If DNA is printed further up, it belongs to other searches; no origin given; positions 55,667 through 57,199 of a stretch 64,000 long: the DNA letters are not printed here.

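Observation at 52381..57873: Six-gene operon linking a PyrK-like flavoprotein, an orphan DNA methyltransferase, a GNAT, two unknown membrane proteins and a zinc-ribbon CPBP/Abi protease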

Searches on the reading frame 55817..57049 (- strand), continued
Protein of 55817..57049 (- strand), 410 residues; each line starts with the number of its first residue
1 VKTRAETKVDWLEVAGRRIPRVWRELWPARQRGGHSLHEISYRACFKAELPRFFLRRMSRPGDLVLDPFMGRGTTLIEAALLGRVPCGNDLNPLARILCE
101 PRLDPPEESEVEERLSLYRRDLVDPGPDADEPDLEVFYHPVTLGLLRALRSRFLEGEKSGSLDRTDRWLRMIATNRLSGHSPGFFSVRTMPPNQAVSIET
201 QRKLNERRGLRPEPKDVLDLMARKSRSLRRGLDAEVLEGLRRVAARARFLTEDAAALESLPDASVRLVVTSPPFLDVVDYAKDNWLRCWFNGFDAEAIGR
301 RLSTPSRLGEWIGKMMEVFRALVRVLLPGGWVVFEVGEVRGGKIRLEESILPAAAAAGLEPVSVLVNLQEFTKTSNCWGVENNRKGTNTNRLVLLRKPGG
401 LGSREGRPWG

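Call 79: search_dna_similar(query=window:55817-57049:-, collection=phages, mode=protein, max_rows=10)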
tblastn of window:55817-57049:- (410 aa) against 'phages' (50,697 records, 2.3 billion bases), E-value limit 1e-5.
Records with a match: 2; places in all: 2; records where one place covers at least 80% of the query: 0.
Best place of each record, by identity: <60% 2.
By first word of the organism name: Mycoplasma 2.
By host as written in the record: Mycoplasma anserisalpingitidis 1; Mycoplasma anserisalpingitidis MYCAV94 1.
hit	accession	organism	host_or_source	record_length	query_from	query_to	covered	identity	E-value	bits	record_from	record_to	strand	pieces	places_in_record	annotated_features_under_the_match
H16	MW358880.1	Mycoplasma phage MGyu-2021a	Mycoplasma anserisalpingitidis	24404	16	340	79%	25.9%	1e-19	97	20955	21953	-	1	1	hypothetical protein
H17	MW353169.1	Mycoplasma phage sp.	Mycoplasma anserisalpingitidis MYCAV94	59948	16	340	79%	25.0%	2e-19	97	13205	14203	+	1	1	hypothetical protein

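Call 83: list_cluster_members(proteins=[P0001, window:55817-57049:-, window:54954-55820:-, window:54283-54864:-, P0002, P0008])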
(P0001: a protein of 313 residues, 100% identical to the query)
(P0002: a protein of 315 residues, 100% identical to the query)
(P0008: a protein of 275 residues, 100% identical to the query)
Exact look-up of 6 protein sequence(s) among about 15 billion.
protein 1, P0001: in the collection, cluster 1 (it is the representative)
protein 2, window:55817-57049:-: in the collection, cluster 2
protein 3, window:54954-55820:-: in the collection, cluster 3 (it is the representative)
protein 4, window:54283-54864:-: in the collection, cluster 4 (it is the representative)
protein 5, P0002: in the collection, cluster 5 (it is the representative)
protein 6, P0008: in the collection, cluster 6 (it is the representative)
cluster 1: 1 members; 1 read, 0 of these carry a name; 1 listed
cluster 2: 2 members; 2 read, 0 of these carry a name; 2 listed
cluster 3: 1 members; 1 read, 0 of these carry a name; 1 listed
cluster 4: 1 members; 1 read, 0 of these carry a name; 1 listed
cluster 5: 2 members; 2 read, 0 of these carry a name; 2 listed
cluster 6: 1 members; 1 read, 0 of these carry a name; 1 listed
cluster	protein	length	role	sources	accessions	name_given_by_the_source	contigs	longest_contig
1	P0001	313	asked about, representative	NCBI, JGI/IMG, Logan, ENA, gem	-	-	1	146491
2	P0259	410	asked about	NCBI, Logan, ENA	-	-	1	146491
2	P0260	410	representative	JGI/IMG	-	-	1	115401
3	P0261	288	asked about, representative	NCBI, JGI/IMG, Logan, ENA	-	-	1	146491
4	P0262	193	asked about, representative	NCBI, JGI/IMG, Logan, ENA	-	-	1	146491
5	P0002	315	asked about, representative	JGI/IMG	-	-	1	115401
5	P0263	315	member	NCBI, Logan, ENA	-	-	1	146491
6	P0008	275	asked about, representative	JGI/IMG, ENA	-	-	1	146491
